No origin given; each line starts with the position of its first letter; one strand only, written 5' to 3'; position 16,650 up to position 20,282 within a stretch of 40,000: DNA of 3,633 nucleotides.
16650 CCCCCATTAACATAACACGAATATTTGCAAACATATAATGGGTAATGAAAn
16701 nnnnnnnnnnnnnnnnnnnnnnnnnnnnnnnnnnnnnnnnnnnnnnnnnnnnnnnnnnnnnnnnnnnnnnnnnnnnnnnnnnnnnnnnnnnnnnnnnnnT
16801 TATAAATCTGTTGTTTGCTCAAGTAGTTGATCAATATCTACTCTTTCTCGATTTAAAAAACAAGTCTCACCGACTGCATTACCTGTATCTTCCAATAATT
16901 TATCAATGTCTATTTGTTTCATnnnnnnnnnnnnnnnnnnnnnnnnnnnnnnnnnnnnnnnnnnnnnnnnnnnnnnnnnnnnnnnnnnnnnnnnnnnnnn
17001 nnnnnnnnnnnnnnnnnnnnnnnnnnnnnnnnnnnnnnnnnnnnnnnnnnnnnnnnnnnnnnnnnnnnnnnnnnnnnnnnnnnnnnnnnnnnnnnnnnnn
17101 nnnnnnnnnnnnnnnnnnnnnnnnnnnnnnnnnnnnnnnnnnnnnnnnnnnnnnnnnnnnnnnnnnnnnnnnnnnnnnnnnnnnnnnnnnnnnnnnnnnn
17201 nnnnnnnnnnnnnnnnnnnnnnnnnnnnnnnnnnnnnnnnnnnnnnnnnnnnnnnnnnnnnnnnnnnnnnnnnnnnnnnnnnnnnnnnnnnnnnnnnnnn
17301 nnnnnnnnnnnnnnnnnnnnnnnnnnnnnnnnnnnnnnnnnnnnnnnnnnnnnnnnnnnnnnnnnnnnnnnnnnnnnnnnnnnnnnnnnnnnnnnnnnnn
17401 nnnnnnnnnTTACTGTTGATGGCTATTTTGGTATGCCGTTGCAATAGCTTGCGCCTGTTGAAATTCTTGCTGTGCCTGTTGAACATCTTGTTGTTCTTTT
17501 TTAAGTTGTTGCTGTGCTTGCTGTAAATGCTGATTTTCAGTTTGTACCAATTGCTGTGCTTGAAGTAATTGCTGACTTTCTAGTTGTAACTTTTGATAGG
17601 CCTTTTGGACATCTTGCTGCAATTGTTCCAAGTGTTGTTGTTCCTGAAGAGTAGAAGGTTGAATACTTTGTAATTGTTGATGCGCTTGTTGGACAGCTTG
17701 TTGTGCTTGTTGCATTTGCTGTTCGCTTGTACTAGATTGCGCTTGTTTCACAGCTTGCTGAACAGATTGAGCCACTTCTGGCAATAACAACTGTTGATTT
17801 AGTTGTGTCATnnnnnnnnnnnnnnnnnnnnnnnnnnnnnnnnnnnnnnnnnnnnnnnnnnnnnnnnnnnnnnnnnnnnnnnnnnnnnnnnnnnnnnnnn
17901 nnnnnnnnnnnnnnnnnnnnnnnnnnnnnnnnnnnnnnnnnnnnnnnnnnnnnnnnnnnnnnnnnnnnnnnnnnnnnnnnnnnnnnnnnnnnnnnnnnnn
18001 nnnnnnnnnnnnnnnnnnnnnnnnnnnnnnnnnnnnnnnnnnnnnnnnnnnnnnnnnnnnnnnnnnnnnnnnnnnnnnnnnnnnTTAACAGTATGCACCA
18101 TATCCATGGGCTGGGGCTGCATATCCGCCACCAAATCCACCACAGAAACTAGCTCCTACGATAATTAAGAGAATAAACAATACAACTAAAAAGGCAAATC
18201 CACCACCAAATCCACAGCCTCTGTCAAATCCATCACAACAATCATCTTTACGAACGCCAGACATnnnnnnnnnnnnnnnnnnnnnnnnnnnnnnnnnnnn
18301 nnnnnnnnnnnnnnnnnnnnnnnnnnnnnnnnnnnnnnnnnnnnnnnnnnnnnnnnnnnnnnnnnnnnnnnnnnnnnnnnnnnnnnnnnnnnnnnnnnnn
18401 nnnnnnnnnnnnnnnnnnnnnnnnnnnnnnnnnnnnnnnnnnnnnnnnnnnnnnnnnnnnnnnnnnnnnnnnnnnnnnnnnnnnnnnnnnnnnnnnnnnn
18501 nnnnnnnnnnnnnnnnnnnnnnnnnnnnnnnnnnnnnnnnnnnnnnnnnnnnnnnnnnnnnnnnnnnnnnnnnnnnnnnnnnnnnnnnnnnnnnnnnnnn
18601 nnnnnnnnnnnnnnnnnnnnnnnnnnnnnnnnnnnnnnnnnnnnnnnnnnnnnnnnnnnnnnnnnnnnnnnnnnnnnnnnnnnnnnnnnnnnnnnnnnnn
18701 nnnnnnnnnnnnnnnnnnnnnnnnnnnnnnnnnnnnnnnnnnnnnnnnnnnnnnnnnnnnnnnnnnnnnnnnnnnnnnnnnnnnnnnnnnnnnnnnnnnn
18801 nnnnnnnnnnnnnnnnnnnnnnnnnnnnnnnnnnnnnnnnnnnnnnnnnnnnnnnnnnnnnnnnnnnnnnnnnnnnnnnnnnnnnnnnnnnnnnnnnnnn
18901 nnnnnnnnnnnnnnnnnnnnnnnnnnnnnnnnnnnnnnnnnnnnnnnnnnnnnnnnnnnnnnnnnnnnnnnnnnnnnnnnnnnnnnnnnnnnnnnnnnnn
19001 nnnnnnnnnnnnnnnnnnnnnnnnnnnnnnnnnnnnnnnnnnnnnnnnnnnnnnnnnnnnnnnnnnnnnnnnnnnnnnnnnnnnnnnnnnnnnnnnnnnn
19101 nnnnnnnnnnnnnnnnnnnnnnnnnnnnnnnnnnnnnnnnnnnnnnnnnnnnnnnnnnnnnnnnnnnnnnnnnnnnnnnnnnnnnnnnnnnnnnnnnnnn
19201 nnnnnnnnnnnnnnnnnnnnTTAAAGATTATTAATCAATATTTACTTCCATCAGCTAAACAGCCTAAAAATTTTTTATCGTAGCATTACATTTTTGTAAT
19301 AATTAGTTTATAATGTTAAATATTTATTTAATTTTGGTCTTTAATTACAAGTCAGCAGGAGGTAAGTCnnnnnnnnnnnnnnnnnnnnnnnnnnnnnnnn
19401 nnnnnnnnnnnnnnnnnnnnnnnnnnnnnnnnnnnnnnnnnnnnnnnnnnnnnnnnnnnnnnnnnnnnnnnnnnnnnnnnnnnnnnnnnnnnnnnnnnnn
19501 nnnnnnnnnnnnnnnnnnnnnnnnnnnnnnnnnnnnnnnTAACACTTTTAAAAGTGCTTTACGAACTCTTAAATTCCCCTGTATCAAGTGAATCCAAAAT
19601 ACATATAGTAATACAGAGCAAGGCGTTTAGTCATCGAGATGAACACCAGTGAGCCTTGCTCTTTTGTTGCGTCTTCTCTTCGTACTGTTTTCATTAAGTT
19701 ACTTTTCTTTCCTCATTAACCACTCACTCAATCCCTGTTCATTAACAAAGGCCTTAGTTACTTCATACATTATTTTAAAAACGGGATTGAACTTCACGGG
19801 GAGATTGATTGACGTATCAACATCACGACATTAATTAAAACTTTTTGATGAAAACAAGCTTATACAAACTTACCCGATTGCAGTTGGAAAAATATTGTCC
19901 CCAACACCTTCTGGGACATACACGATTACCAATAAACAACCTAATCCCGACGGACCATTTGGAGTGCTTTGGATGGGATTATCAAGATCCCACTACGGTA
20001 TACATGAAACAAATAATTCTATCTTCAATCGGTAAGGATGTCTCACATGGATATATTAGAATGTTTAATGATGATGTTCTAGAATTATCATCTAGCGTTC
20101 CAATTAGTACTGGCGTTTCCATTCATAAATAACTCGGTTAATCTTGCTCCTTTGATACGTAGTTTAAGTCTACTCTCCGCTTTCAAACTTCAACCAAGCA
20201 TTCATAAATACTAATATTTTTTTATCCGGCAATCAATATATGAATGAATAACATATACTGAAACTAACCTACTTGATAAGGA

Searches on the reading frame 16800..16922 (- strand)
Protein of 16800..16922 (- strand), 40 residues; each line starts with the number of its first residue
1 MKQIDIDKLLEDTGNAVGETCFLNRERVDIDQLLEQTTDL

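Call 10: search_protein_families(library=pfam, max_evalue=1, proteins=[window:16800-16922:-])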
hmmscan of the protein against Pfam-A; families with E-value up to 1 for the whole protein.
window:16800-16922:- (40 aa): 0 families

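Call 12: find_encoding_contigs(protein=window:16800-16922:-, flank=5000, max_places=10)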
Protein window:16800-16922:- (40 aa): 17 contigs read that carry it; 9 places shown.
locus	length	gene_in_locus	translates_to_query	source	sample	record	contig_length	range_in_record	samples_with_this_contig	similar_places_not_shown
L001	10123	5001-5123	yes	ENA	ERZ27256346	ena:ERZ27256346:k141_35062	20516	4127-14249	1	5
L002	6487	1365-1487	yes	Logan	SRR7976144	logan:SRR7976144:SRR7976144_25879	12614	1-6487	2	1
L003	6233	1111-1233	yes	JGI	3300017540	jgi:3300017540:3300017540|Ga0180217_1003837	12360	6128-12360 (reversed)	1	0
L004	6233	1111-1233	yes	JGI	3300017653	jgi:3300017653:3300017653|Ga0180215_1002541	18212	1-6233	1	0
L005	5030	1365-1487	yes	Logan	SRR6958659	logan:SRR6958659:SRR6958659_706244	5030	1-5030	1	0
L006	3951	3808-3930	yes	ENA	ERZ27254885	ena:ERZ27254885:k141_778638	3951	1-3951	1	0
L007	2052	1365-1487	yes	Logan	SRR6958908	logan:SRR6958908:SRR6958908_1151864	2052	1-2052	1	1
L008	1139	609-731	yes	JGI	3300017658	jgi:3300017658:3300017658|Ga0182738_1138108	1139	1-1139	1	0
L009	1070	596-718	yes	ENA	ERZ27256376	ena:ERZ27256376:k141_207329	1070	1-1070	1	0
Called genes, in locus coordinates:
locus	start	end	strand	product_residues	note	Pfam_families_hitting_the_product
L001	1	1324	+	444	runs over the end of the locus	PF03951:Gln-synt_N, PF00120:Gln-synt_C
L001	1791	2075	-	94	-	-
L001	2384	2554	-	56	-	PF09388:SpoOE-like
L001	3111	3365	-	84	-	-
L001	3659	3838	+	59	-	PF09680:YjcZ_2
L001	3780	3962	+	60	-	-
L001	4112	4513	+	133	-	-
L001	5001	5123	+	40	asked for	-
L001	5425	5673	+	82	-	-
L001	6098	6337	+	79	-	PF04688:Holin_SPP1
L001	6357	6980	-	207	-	PF01726:LexA_DNA_bind, PF00717:Peptidase_S24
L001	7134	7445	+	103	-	PF01476:LysM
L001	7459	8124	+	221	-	PF00239:Resolvase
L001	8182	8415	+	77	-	PF05979:DUF896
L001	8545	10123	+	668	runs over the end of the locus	PF00456:Transketolase_N, PF13292:DXP_synthase_N (faint), PF00676:E1_dh (weak), PF02779:Transket_pyr, PF22613:Transketolase_C_1, PF02780:Transketolase_C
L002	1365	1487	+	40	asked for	-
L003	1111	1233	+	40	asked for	-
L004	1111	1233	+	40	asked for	-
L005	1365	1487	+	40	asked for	-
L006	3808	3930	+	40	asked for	-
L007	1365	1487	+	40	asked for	-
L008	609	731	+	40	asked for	-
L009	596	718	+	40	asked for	-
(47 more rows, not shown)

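Call 39: find_homologous_proteins(query=window:16800-16922:-, max_evalue=1)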
Query window:16800-16922:- (40 aa): 2 proteins with E <= 1 among 2 candidates.
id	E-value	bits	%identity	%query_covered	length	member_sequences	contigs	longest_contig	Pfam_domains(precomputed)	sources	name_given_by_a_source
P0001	6.3e-18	79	100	100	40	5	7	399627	-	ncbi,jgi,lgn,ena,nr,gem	ncbi:hypothetical protein [Peribacillus asahii]|nr:hypothetical protein [Peribacillus asahii]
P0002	2.2e-14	68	88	100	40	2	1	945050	-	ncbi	ncbi:hypothetical protein [Peribacillus asahii]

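Call 46: search_protein_representatives(protein=window:16800-16922:-)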
Query: 40 residues. Proteins with E-value up to 0.001 (for the whole library): 2; up to 1e-10: 1; up to 1e-30: 0. The best 2 are listed.
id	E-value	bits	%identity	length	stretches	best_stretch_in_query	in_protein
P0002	7.1e-15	68.2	88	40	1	1-40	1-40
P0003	2.3e-05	39.4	64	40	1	3-38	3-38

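Call 48: find_encoding_contigs(protein=P0003, flank=6000, max_places=4)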
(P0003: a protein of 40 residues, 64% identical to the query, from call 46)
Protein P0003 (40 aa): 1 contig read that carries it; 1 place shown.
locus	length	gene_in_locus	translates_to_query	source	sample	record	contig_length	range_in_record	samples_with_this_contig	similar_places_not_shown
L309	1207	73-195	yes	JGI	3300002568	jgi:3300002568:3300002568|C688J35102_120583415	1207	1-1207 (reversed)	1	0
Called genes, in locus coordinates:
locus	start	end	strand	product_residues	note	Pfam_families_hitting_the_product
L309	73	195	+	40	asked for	-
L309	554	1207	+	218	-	?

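Call 49: find_encoding_contigs(protein=P0002, flank=10000, max_places=3)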
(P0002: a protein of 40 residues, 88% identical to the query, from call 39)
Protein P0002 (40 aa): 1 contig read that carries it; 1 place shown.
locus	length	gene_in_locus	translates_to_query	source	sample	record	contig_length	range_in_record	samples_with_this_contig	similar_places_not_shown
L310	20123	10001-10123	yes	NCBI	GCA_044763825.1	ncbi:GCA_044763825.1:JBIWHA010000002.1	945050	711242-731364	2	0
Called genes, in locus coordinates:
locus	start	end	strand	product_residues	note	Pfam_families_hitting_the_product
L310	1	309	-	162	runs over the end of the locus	-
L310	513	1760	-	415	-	-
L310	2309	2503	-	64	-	-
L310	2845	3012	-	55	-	-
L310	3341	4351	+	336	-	PF11553:DUF3231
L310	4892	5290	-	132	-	PF00589:Phage_integrase (weak)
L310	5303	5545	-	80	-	-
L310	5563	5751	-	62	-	PF14659:Phage_int_SAM_3 (weak)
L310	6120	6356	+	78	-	-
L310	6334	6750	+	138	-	-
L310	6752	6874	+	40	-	-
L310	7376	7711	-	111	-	PF03734:YkuD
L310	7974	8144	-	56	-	PF09388:SpoOE-like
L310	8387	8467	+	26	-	PF01471:PG_binding_1 (weak)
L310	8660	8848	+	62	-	PF09680:YjcZ_2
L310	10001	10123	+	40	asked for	-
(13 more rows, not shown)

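Call 67: search_protein_families(library=phrogs, max_evalue=0.01, proteins=[window:16800-16922:-])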
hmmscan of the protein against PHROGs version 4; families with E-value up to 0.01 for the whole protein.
window:16800-16922:- (40 aa): 0 families

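Call 68: search_protein_families(library=ncbifam, max_evalue=0.01, proteins=[window:16800-16922:-])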
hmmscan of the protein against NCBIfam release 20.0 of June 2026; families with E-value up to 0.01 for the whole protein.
window:16800-16922:- (40 aa): 0 families

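Call 76: find_homologous_proteins(query=A4, max_evalue=10)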
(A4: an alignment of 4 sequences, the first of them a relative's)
Query A4 (4 sequences) (40 aa, profile of the alignment): 9 proteins with E <= 10 among 9 candidates.
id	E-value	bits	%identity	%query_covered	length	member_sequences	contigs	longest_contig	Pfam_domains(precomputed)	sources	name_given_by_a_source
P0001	5.0e-22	95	100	100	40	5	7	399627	-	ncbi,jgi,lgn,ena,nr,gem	ncbi:hypothetical protein [Peribacillus asahii]|nr:hypothetical protein [Peribacillus asahii]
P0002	1.0e-20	91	88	100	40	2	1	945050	-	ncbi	ncbi:hypothetical protein [Peribacillus asahii]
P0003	5.2e-20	89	66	88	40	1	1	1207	-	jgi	-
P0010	3.5e-14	70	44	90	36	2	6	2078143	-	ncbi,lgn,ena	-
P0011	7.9e-12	63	56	90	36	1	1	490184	-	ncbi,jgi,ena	jgi:hypothetical protein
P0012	4.3e-11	60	42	83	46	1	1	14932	-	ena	-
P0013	1.8e-9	55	49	90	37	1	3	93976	-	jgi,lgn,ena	-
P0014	8.7e-9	53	49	90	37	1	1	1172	-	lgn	-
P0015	2.4e-8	51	49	90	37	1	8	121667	-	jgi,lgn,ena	-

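Call 78: find_encoding_contigs(protein=P0011, flank=4000, max_places=1)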
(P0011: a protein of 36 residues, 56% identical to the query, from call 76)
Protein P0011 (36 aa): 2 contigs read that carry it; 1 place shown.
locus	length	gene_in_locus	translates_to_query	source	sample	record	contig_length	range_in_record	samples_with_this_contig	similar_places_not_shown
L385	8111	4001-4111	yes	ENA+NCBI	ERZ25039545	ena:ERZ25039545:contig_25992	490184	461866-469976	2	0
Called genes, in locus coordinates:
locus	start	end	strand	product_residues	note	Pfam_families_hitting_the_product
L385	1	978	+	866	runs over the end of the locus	PF01624:MutS_I, PF05188:MutS_II, PF05192:MutS_III, PF05190:MutS_IV, PF00488:MutS_V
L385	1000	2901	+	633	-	PF02518:HATPase_c, PF13589:HATPase_c_3, PF01119:DNA_mis_repair, PF08676:MutL_C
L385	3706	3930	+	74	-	-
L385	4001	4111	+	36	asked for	-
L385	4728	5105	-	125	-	PF08000:bPH_1, PF14470:bPH_3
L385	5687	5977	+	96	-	PF01520:Amidase_3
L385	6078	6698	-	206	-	PF13392:HNH_3, PF07453:NUMOD1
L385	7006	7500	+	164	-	PF01520:Amidase_3, PF12123:CBD_PlyG (faint)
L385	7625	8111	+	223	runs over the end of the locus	PF04893:Yip1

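Call 79: find_encoding_contigs(protein=P0012, flank=4000, max_places=1)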
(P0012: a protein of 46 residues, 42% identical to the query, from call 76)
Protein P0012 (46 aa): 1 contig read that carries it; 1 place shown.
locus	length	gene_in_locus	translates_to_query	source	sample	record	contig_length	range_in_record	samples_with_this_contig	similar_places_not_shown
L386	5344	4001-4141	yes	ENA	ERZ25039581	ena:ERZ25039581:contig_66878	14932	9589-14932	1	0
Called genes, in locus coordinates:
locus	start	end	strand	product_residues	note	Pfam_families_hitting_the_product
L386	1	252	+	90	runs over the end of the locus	PF00488:MutS_V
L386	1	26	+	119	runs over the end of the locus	PF05190:MutS_IV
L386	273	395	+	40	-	-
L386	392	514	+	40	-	PF00488:MutS_V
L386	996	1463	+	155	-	PF02518:HATPase_c, PF13589:HATPase_c_3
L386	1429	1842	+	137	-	PF01119:DNA_mis_repair (weak)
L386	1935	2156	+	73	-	-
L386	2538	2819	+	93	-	PF08676:MutL_C (weak)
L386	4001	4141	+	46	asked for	-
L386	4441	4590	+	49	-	PF01520:Amidase_3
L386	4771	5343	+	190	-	PF13392:HNH_3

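Call 80: find_encoding_contigs(protein=P0013, flank=4000, max_places=1)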
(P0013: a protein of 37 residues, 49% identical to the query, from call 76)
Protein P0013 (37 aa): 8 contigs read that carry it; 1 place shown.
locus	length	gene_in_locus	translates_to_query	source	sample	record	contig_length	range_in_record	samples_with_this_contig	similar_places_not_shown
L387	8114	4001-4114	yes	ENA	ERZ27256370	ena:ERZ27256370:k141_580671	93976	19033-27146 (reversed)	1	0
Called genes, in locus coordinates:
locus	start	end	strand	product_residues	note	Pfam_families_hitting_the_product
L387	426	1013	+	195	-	-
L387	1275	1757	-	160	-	PF28025:EMYY_lipop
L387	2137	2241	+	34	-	-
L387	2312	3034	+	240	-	PF08239:SH3_3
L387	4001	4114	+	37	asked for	-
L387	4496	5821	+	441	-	PF11563:Protoglobin, PF00015:MCPsignal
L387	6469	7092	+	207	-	PF00990:GGDEF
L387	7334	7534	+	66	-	PF00313:CSD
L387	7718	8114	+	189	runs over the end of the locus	PF00440:TetR_N, PF16295:TetR_C_10, PF22604:TetR_HI_0893_C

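Call 81: find_encoding_contigs(protein=P0015, flank=4000, max_places=2)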
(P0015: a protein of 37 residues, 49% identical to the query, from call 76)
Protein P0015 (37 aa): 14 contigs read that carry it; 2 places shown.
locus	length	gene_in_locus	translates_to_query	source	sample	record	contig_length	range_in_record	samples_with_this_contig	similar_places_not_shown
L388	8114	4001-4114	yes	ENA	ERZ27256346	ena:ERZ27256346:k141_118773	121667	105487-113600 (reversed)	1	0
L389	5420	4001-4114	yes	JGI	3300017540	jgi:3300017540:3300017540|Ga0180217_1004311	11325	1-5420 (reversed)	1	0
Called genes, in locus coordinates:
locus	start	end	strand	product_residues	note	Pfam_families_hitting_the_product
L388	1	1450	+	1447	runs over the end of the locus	PF00932:LTD, PF27237:AF_1625_C, PF00149:Metallophos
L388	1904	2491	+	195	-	-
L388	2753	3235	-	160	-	PF28025:EMYY_lipop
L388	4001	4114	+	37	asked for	-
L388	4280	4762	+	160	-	PF01797:Y1_Tnp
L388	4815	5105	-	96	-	-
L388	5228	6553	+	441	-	PF11563:Protoglobin, PF00015:MCPsignal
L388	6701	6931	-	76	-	PF02416:TatA_B_E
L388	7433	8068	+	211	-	PF00990:GGDEF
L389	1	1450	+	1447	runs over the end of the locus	PF00932:LTD, PF27237:AF_1625_C, PF00149:Metallophos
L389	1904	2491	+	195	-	-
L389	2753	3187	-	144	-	-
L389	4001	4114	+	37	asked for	-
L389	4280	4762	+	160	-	PF01797:Y1_Tnp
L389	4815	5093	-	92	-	-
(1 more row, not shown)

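Call 91: search_solved_structures(query=A6, max_evalue=10)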
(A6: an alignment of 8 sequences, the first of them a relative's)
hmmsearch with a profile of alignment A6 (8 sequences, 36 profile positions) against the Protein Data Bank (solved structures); distinct sequences matched with E-value up to 10: 1.
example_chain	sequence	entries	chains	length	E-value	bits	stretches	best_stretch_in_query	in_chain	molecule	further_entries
6kry_A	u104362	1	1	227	0.35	14.2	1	5-35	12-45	Enterotoxin SEN variant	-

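Call 92: search_protein_families(library=padloc, max_evalue=1, alignment_id=A6)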
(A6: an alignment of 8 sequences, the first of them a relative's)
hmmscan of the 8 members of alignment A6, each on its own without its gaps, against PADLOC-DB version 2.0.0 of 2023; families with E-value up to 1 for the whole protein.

A. member 1, P0001 (40 aa): 0 families

B. families by the number of members that match (of 8 scanned): 0 families

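Call 93: predict_structure(alignment_id=A6)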
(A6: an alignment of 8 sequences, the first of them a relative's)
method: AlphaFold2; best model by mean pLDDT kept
length: 40 residues; sequences in the alignment: 8
mean_pLDDT: 69.2   pTM: 0.29
mean pLDDT of the five models: 69.2, 67.3, 66.6, 62.0, 59.5
residues with pLDDT >= 90: 0; 70-90: 20; 50-70: 19; < 50: 1
segments of 3 or more residues with pLDDT < 50: none
pLDDT, mean of each block of 10 residues (from residue 1): 79 67 62 69
secondary structure, 60 per line:
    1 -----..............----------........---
elements in order: H6-19 H30-37

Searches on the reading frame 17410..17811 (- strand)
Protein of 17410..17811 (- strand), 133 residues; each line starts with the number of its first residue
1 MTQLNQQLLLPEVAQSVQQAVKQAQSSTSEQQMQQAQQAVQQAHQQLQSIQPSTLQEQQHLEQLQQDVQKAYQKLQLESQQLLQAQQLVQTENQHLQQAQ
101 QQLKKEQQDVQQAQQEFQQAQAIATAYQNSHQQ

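Call 10: search_protein_families(library=pfam, max_evalue=1, proteins=[window:17410-17811:-])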
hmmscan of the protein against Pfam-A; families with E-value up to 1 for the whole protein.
window:17410-17811:- (133 aa): 7 families
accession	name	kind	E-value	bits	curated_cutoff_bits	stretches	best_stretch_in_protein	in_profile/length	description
PF08771.16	FRB_dom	-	0.023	15.4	24.7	1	19-76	15-72/99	FKBP12-rapamycin binding domain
PF10368.14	YkyA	-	0.061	13.5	28.8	1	37-132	3-99/186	Putative cell-wall binding lipoprotein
PF05335.18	DUF745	-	0.27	11.4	33.3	1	58-130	61-133/183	Protein of unknown function (DUF745)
PF08317.16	Spc7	-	0.3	10.9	34.5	1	59-118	136-195/196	Spc7 kinetochore protein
PF10498.14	IFT57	-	0.44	9.9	40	1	21-122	206-303/360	Intra-flagellar transport protein 57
PF08824.15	Serine_rich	-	0.53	10.6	26.9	1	31-121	8-100/157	Serine rich protein interaction domain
PF02601.20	Exonuc_VII_L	-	0.98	9.3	35.9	0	14-121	146-256/315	Exonuclease VII, large subunit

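Call 67: search_protein_families(library=phrogs, max_evalue=0.01, proteins=[window:17410-17811:-])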
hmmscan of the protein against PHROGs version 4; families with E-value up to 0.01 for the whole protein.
window:17410-17811:- (133 aa): 0 families

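Call 68: search_protein_families(library=ncbifam, max_evalue=0.01, proteins=[window:17410-17811:-])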
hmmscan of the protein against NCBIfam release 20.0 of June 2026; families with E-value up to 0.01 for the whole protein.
window:17410-17811:- (133 aa): 0 families

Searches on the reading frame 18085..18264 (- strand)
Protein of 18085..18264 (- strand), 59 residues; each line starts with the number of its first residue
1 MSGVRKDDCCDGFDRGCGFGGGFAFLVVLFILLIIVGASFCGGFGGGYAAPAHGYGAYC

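Call 10: search_protein_families(library=pfam, max_evalue=1, proteins=[window:18085-18264:-])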
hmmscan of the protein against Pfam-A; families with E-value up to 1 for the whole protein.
window:18085-18264:- (59 aa): 2 families
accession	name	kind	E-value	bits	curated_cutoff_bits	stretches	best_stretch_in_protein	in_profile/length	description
PF09680.15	YjcZ_2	-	5.1e-10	39.2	21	1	18-41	1-24/24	Family of unknown function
PF14141.11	YqzM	-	0.03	14.8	27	1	11-36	13-38/42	YqzM-like protein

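Call 67: search_protein_families(library=phrogs, max_evalue=0.01, proteins=[window:18085-18264:-])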
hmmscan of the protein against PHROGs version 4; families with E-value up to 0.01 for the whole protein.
window:18085-18264:- (59 aa): 0 families

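Call 68: search_protein_families(library=ncbifam, max_evalue=0.01, proteins=[window:18085-18264:-])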
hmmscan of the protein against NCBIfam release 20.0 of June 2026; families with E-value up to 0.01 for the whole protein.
window:18085-18264:- (59 aa): 1 family
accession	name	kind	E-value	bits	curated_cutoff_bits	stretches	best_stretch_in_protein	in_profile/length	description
TIGR01732.1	tiny_TM_bacill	subfamily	1.1e-10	41.1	21.35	1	17-41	1-26/26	YjcZ family sporulation protein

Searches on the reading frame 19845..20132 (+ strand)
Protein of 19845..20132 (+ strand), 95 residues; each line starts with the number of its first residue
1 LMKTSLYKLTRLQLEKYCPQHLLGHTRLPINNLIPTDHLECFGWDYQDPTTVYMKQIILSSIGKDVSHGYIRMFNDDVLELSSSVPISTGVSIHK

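Call 10: search_protein_families(library=pfam, max_evalue=1, proteins=[window:19845-20132:+])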
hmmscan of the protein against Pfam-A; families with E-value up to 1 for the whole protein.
window:19845-20132:+ (95 aa): 1 family
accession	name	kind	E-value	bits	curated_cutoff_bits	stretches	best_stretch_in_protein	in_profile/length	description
PF03734.19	YkuD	-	0.01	16.9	23.4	1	60-93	114-146/146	L,D-transpeptidase catalytic domain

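Call 67: search_protein_families(library=phrogs, max_evalue=0.01, proteins=[window:19845-20132:+])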
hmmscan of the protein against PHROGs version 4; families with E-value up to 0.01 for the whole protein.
window:19845-20132:+ (95 aa): 0 families

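Call 68: search_protein_families(library=ncbifam, max_evalue=0.01, proteins=[window:19845-20132:+])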
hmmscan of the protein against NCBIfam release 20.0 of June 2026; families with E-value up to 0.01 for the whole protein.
window:19845-20132:+ (95 aa): 1 family
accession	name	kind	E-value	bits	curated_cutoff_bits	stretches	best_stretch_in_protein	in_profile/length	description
NF040925.1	LD_carbox_ElsL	exception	0.0079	16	270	1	62-91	127-156/164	cell wall-recycling L,D-carboxypeptidase ElsL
